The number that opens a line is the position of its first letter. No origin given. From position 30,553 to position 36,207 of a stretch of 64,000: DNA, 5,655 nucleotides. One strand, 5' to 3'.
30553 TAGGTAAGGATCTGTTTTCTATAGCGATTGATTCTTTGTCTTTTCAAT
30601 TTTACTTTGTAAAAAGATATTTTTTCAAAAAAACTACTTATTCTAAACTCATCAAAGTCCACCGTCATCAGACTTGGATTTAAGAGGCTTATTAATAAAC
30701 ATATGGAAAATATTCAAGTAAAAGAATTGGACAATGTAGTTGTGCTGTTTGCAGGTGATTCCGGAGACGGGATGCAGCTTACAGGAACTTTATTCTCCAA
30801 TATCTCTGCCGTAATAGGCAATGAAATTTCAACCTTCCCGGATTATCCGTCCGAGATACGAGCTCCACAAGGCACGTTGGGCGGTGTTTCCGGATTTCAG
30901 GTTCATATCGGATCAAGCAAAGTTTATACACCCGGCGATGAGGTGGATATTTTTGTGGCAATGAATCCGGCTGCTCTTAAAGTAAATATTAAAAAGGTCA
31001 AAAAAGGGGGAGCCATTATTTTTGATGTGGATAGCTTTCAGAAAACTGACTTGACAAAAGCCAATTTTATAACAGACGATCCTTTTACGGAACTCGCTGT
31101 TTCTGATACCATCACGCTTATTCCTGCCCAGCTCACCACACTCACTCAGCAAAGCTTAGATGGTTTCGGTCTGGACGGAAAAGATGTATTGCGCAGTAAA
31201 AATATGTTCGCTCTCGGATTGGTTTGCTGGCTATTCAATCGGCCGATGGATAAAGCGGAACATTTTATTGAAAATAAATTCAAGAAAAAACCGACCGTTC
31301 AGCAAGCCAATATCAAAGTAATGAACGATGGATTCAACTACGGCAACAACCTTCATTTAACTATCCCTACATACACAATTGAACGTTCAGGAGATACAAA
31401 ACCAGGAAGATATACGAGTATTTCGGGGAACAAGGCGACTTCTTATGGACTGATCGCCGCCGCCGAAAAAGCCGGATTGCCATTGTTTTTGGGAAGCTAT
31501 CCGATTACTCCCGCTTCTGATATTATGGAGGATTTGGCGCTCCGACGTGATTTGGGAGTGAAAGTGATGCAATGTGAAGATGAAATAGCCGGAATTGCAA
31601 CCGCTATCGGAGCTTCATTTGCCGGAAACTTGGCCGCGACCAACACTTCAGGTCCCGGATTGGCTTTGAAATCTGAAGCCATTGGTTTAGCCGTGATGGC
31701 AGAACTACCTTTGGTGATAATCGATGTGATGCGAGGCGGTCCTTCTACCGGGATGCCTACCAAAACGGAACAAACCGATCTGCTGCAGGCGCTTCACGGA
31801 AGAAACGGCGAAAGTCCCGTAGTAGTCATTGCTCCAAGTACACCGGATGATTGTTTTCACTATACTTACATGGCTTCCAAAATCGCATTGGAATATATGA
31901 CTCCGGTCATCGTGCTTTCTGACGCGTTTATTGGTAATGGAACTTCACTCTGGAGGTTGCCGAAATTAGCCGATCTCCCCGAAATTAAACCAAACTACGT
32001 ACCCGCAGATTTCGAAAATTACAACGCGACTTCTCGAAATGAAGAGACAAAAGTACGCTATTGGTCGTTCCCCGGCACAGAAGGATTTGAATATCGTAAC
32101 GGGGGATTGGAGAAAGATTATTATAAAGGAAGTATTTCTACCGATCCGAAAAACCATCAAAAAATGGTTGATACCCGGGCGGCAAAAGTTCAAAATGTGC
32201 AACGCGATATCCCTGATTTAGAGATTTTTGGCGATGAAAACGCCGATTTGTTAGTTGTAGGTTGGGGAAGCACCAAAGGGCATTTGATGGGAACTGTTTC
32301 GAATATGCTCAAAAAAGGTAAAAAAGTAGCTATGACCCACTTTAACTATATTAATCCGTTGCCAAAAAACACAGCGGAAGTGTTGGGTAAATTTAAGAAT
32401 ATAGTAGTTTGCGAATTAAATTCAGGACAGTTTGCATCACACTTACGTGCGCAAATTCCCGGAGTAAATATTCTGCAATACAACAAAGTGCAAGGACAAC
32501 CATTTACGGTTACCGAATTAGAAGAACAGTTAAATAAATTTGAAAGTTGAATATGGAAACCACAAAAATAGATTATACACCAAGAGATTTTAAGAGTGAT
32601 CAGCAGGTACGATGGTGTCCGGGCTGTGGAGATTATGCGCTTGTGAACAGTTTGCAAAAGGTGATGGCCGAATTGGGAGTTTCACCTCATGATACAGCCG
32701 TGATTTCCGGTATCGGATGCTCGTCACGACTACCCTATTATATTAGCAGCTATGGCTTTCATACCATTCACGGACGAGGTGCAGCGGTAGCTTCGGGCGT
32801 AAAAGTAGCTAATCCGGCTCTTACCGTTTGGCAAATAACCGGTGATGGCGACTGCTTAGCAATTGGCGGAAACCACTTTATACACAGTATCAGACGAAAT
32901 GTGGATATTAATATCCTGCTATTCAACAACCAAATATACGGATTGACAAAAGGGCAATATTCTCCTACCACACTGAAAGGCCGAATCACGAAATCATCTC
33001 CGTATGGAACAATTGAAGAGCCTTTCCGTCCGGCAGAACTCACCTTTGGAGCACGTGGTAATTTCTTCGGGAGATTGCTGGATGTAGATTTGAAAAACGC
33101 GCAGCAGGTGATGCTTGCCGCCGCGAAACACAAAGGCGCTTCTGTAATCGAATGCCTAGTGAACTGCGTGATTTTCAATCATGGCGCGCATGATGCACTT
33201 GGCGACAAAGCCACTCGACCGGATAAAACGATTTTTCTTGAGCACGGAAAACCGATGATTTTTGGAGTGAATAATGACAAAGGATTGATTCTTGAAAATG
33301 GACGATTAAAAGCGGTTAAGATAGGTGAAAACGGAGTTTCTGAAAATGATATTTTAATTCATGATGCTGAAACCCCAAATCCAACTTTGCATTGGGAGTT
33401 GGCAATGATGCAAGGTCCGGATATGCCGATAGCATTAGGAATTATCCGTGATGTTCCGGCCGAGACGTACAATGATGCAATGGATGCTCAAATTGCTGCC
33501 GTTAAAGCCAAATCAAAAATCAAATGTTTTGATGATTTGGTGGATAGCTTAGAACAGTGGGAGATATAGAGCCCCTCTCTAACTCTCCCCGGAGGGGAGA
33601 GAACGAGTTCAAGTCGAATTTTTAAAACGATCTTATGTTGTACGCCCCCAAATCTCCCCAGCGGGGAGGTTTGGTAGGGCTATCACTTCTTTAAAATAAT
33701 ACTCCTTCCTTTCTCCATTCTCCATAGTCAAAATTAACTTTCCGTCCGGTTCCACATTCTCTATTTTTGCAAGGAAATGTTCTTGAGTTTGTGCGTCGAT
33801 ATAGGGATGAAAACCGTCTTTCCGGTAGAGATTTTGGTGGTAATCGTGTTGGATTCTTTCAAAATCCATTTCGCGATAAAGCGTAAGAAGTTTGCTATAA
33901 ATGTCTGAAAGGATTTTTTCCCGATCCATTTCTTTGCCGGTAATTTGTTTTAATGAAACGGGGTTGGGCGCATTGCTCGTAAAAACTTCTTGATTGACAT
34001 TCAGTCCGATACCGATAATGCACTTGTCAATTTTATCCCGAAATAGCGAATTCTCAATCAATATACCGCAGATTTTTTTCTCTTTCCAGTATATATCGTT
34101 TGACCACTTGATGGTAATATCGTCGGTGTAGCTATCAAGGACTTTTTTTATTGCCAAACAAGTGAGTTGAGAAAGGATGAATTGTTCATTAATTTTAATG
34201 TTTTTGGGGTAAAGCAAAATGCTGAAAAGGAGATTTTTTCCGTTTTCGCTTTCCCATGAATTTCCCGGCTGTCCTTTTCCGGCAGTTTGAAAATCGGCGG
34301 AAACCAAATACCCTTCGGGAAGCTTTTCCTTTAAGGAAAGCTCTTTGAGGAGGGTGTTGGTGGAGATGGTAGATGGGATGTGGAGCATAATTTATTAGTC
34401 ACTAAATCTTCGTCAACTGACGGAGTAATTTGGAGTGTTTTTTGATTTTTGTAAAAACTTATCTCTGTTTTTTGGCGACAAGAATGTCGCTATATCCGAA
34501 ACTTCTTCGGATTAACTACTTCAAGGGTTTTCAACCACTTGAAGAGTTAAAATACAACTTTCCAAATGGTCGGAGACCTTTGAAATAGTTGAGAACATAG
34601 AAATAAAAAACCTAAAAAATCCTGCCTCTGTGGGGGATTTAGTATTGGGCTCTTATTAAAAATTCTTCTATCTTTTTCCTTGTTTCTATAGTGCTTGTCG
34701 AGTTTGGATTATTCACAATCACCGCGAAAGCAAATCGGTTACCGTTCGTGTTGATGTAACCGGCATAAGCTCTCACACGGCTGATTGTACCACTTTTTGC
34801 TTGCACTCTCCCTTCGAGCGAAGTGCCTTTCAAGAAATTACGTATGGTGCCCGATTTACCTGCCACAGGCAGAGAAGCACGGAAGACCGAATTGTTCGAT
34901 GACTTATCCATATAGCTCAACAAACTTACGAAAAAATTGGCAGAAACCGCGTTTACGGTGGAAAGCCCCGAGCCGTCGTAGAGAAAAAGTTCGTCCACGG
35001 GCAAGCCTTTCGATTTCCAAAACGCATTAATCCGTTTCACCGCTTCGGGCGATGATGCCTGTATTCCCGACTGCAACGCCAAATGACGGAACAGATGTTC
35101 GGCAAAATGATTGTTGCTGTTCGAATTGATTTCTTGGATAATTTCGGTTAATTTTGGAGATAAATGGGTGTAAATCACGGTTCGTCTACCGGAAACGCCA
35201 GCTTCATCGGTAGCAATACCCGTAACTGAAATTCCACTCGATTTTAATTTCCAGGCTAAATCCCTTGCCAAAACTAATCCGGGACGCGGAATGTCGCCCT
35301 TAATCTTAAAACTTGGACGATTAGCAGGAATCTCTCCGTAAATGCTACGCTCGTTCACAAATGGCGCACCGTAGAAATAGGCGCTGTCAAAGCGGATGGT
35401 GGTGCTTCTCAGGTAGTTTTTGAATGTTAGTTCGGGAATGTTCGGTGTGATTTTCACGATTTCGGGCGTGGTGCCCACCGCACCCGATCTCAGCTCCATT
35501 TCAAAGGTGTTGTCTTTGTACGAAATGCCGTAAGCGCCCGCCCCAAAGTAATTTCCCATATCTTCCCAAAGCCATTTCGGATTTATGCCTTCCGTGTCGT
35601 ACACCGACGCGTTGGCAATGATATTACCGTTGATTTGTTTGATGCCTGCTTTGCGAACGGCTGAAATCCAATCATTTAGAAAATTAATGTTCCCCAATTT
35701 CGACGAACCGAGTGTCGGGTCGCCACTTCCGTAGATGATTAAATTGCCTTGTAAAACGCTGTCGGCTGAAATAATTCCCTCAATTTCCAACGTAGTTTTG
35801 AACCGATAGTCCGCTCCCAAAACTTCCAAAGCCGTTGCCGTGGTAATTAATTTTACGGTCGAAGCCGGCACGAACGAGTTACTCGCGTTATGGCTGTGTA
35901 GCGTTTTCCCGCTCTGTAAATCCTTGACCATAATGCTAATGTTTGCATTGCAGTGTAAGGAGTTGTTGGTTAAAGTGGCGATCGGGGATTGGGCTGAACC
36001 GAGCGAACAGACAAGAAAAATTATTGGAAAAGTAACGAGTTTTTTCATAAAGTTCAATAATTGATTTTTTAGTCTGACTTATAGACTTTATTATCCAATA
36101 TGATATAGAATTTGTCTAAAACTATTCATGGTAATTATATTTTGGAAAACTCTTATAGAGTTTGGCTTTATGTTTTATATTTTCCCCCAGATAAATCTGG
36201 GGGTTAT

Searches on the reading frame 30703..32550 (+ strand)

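Call 69: search_protein_families(library=pfam, proteins=[window:30703-32550:+], max_evalue=0.00001)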
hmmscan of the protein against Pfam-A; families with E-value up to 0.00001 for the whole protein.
window:30703-32550:+ (615 aa): 2 families
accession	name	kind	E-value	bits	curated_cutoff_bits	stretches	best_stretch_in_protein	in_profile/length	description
PF01855.24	POR_N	-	4.6e-52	177.5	27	1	259-470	7-217/231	Pyruvate flavodoxin/ferredoxin oxidoreductase, thiamine diP-bdg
PF01558.24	POR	-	3.5e-25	89.6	27.4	1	21-211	2-172/173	Pyruvate ferredoxin/flavodoxin oxidoreductase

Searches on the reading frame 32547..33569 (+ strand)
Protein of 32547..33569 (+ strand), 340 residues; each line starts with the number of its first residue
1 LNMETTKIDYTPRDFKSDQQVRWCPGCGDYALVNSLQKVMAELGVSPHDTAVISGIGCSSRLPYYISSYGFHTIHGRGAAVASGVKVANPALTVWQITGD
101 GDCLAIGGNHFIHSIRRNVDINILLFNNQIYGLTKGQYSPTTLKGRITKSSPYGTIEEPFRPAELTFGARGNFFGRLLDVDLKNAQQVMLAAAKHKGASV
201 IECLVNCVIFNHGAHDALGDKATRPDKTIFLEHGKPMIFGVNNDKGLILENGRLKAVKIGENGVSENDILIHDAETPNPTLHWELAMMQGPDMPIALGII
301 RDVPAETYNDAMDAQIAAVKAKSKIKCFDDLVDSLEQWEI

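Call 69: search_protein_families(library=pfam, proteins=[window:32547-33569:+], max_evalue=0.00001)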
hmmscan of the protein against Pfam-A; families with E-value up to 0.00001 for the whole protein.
window:32547-33569:+ (340 aa): 1 family
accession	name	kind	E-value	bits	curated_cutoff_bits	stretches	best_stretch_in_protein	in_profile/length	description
PF02775.26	TPP_enzyme_C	-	5.1e-28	98.2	21.9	1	56-203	2-151/151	Thiamine pyrophosphate enzyme, C-terminal TPP binding domain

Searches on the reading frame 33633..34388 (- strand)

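Call 69: search_protein_families(library=pfam, proteins=[window:33633-34388:-], max_evalue=0.00001)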
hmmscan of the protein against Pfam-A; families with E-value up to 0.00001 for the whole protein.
window:33633-34388:- (251 aa): 1 family
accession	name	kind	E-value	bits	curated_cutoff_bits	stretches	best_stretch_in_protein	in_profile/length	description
PF03099.24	BPL_LplA_LipB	-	5.3e-17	62.4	21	1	6-130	4-133/133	Biotin/lipoate A/B protein ligase family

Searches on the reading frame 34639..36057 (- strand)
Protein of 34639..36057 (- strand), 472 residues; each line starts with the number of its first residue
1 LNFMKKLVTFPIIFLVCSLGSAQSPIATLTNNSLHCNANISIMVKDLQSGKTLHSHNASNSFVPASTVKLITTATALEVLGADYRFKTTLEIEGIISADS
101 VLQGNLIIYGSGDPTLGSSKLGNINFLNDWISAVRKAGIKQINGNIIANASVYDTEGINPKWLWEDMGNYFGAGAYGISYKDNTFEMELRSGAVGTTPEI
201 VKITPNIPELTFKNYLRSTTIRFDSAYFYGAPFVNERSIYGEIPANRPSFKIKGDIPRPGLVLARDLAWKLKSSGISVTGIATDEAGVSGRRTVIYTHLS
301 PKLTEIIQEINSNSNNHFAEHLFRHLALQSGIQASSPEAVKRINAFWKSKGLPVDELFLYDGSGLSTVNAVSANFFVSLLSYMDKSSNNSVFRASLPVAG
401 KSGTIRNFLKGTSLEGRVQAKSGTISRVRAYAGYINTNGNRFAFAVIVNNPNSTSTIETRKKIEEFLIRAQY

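Call 70: search_protein_families(library=pfam, proteins=[window:34639-36057:-], max_evalue=0.001)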
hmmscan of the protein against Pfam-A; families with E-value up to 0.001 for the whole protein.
window:34639-36057:- (472 aa): 3 families
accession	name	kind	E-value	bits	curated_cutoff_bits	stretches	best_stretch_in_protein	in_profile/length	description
PF02113.21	Peptidase_S13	-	5.6e-85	286.2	22.8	1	37-465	16-439/444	D-Ala-D-Ala carboxypeptidase 3 (S13) family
PF00905.27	Transpeptidase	-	2.5e-07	30.7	22.1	0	394-461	231-291/299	Penicillin binding protein transpeptidase domain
PF13354.11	Beta-lactamase2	-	2.9e-07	30.5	22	0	41-82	1-41/214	Beta-lactamase enzyme family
